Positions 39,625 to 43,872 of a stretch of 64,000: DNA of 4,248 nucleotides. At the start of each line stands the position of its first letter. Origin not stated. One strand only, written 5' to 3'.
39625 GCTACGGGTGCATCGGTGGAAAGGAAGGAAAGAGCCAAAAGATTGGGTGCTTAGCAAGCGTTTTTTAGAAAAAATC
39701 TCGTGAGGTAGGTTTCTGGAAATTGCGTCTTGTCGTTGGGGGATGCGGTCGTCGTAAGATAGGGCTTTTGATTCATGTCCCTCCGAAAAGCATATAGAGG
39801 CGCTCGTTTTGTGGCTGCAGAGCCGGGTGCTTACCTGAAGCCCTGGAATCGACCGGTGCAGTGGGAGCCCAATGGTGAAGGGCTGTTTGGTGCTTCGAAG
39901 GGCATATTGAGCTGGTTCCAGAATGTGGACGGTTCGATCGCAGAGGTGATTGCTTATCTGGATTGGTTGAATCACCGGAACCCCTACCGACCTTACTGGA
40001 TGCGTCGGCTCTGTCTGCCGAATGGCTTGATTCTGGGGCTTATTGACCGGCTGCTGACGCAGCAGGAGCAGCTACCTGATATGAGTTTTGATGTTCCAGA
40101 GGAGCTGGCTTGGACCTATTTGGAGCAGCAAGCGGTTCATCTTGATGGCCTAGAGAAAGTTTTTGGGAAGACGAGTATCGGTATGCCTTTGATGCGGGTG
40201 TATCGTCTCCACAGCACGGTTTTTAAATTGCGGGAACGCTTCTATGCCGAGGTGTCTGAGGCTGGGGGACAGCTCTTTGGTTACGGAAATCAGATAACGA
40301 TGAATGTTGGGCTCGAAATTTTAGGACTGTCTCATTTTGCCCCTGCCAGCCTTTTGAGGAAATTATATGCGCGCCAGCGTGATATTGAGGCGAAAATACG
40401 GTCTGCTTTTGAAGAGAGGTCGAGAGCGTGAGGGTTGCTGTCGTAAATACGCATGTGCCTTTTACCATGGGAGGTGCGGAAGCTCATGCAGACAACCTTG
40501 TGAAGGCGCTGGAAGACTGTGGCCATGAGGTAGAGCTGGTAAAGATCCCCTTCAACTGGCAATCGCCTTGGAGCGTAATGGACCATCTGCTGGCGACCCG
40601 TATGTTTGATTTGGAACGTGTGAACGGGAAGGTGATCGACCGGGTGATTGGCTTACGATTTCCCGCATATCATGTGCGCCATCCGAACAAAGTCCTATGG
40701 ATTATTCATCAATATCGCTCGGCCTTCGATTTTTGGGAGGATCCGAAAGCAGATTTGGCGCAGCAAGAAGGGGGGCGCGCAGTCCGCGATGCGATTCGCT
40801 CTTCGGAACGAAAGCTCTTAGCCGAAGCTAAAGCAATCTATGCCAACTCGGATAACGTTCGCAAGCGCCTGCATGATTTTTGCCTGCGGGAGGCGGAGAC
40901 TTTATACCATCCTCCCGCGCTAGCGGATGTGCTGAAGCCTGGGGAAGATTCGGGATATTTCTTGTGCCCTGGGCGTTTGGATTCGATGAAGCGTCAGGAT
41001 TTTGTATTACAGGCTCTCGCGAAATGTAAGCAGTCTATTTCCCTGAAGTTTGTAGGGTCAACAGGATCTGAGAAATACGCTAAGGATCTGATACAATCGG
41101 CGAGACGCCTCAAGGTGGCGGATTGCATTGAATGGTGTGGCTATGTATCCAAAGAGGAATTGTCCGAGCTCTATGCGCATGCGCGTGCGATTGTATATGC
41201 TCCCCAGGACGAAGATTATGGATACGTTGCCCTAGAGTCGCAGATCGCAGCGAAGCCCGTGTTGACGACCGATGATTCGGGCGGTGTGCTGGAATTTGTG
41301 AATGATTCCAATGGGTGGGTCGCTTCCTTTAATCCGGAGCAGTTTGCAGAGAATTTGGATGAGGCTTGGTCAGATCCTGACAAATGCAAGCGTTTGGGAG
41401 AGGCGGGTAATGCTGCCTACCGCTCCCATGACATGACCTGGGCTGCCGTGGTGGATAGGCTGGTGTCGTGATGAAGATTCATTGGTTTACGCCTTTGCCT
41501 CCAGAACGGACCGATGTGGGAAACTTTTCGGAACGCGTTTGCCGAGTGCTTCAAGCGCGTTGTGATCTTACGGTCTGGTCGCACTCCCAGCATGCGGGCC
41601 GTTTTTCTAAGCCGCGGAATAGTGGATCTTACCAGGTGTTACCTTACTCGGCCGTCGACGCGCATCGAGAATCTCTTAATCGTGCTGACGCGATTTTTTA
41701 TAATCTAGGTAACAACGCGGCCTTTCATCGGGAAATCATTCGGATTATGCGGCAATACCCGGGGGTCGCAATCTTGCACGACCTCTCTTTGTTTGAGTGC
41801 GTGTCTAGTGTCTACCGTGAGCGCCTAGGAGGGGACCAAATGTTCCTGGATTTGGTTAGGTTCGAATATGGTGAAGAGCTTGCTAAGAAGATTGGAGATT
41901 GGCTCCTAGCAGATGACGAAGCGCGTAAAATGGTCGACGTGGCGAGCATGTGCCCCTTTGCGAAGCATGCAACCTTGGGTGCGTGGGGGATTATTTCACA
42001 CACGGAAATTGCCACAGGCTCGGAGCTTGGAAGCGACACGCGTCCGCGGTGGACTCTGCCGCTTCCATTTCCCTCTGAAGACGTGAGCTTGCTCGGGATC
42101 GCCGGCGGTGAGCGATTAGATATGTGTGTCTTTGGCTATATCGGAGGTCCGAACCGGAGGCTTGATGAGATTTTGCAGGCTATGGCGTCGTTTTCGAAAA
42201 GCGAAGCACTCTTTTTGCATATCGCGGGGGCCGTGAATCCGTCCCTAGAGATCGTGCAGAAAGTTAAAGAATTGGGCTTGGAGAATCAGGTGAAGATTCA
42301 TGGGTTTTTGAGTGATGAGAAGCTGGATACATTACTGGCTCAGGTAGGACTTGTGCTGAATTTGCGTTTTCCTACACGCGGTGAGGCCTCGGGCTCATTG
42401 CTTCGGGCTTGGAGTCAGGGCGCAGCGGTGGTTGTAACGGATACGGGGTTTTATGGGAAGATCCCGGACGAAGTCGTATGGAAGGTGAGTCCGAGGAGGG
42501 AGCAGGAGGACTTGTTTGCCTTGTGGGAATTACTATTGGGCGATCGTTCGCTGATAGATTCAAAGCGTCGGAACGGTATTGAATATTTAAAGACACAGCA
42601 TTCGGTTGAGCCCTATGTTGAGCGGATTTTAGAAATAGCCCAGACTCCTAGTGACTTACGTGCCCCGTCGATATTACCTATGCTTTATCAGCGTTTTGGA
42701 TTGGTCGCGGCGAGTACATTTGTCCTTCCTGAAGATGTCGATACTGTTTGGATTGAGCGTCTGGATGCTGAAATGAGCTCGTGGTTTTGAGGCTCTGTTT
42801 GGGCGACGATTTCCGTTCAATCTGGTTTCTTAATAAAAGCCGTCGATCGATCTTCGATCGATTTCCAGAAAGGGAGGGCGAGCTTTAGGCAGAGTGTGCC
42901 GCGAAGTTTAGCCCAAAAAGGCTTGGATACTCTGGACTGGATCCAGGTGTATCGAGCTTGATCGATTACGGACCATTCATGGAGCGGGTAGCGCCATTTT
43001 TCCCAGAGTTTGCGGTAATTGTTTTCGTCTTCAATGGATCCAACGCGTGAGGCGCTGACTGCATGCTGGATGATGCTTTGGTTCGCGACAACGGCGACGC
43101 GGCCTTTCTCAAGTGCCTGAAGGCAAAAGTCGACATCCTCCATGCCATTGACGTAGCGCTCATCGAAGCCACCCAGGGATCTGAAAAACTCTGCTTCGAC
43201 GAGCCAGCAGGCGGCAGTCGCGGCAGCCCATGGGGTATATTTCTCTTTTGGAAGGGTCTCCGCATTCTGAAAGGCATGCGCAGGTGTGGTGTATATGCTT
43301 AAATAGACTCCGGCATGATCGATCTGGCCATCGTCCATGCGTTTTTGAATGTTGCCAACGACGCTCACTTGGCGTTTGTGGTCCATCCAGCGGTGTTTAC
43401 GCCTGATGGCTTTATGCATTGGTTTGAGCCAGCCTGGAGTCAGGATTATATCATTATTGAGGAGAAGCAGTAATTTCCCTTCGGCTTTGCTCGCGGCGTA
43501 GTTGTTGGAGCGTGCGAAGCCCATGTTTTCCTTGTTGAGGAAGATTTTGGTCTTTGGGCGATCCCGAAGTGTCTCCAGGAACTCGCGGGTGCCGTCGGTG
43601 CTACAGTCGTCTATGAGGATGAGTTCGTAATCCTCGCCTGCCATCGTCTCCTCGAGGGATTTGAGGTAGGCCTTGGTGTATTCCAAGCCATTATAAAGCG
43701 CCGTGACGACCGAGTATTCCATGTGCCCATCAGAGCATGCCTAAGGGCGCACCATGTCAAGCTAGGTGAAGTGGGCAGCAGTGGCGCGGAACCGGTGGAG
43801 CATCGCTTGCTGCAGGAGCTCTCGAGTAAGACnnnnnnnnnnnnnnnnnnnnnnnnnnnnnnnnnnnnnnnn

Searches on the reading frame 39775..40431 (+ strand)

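Call 9: search_protein_families(library=pfam, proteins=[window:39775-40431:+], max_evalue=10)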
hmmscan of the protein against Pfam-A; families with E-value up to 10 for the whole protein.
window:39775-40431:+ (218 aa): 1 family
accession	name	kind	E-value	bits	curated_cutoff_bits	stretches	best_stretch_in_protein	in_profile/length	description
PF11293.13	DUF3094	-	0.027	14.6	27.1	1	67-95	24-52/55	Protein of unknown function (DUF3094)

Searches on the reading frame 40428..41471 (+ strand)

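Call 9: search_protein_families(library=pfam, proteins=[window:40428-41471:+], max_evalue=10)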
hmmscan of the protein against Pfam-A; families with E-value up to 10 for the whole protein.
window:40428-41471:+ (347 aa): 6 families
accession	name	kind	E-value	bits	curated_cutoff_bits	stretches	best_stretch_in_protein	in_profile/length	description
PF00534.26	Glycos_transf_1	-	8.1e-27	94.3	26.4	1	171-327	11-169/172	Glycosyl transferases group 1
PF13692.12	Glyco_trans_1_4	-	3.4e-18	66.7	27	1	178-316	4-142/142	Glycosyl transferases group 1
PF13439.12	Glyco_transf_4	-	5.9e-06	26.8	28.5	2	14-46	1-26/170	Glycosyltransferase Family 4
PF13579.12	Glyco_trans_4_4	-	8.4e-06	26.7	29.7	1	15-162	1-156/158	Glycosyl transferase 4-like domain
PF20706.3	GT4-conflict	-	0.00096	18.7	26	1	121-344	134-384/385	Family 4 Glycosyltransferase in conflict systems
PF13524.12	Glyco_trans_1_2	-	0.0096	16.3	25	1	189-345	1-142/144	Glycosyl transferase-like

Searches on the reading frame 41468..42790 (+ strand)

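Call 9: search_protein_families(library=pfam, proteins=[window:41468-42790:+], max_evalue=10)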
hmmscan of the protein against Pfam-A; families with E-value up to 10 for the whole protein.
window:41468-42790:+ (440 aa): 6 families
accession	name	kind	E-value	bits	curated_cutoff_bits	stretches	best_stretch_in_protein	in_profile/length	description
PF00534.26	Glycos_transf_1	-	2.5e-08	34.1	26.4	1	229-360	27-159/172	Glycosyl transferases group 1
PF13692.12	Glyco_trans_1_4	-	3.9e-08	34.1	27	1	222-328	4-111/142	Glycosyl transferases group 1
PF13524.12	Glyco_trans_1_2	-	0.025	15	25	1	129-157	95-123/144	Glycosyl transferase-like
PF15024.11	Glyco_transf_18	-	0.062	12.3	28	1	265-319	311-362/557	Glycosyltransferase family 18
PF21985.2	TR61B_FKBP-like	-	0.15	12.3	27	1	142-182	1-42/55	TR61B FKBP-like domain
PF15138.11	Syncollin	-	0.21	12.2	32.8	1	26-51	59-84/112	Syncollin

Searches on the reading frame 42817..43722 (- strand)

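Call 3: search_protein_families(library=pfam, proteins=[window:42817-43722:-], max_evalue=0.01)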
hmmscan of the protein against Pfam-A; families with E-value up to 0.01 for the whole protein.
window:42817-43722:- (301 aa): 5 families
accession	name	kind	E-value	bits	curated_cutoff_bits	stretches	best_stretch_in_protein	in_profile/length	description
PF00535.33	Glycos_transf_2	-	1.8e-21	77.2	23.3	1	4-109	1-106/168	Glycosyl transferase family 2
PF10111.15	Glyco_tranf_2_2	-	9.5e-11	42.1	27.3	1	26-204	23-200/276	Glycosyltransferase like family 2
PF13641.12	Glyco_tranf_2_3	-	3.3e-07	31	27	1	20-221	17-212/230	Glycosyltransferase like family 2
PF13632.12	Glyco_trans_2_3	-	0.0016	18.8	27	1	174-260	78-154/198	Glycosyl transferase family group 2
PF04666.19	MGAT4_cons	-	0.009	15.4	51.5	0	50-113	123-186/280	MGAT4 conserved region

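Call 4: search_protein_families(library=ncbifam, proteins=[window:42817-43722:-], max_evalue=0.01)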
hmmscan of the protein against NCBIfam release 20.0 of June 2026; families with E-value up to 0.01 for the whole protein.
window:42817-43722:- (301 aa): 17 families
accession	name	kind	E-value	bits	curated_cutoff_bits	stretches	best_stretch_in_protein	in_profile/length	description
NF041875.1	EPS_EpsD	equivalog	1.1e-17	64.4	370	1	4-222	2-208/325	exopolysaccharide biosynthesis glycosyltransferase EpsD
TIGR04283.1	glyco_like_mftF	equivalog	3.8e-14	52.8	182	2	4-113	2-105/221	TIGR04283 family arsenosugar biosynthesis glycosyltransferase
NF047683.1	TeichurnBiosyTuaG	equivalog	2.9e-12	46.8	400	1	4-96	9-101/252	teichuronic acid biosynthesis protein TuaG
TIGR03965.1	mycofact_glyco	equivalog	1.9e-11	43.5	280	1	4-210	77-270/467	mycofactocin biosynthesis glycosyltransferase MftF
NF007482.0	PRK10073.1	equivalog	3e-10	39.6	423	1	3-96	8-100/334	glycosyltransferase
TIGR01556.1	rhamnosyltran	subfamily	7.9e-09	35.1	200.55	1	20-227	10-207/281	rhamnosyltransferase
NF053739.1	GlytfEpsEBac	equivalog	2.6e-08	33.2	450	1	4-208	4-190/265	glycosyltransferase EpsE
TIGR03937.1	PgaC_IcaA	equivalog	6.4e-08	32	422.3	1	4-107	48-151/407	poly-beta-1,6-N-acetyl-D-glucosamine synthase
NF038302.1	EPS_HpsE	equivalog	7e-08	31.8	300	1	2-199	2-201/307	hormogonium polysaccharide biosynthesis glycosyltransferase HpsE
NF038299.1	EPS_HpsN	equivalog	9.5e-07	28.1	425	1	22-134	19-128/317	hormogonium polysaccharide biosynthesis glycosyltransferase HpsN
NF041394.1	GtaseAglG_Halo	equivalog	2.9e-06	26.8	440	1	1-104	1-105/304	glucosyl-dolichyl phosphate glucuronosyltransferase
TIGR04009.1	wcaE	equivalog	6.9e-06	25.5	369.2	1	4-96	4-97/248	colanic acid biosynthesis glycosyltransferase WcaE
NF050050.1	ProtGlycPglI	equivalog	8.3e-06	25.4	500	1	4-103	5-105/306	GalNAc(5)-diNAcBac-PP-undecaprenol beta-1,3-glucosyltransferase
NF047588.1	GlcsyltransPgfSStrep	equivalog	0.00011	21.5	500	1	1-117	1-121/308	glycosyltransferase PgfS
NF007986.1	PRK10714.1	equivalog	0.0011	18.1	529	1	4-96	9-105/316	undecaprenyl-phosphate 4-deoxy-4-formamido-L-arabinose transferase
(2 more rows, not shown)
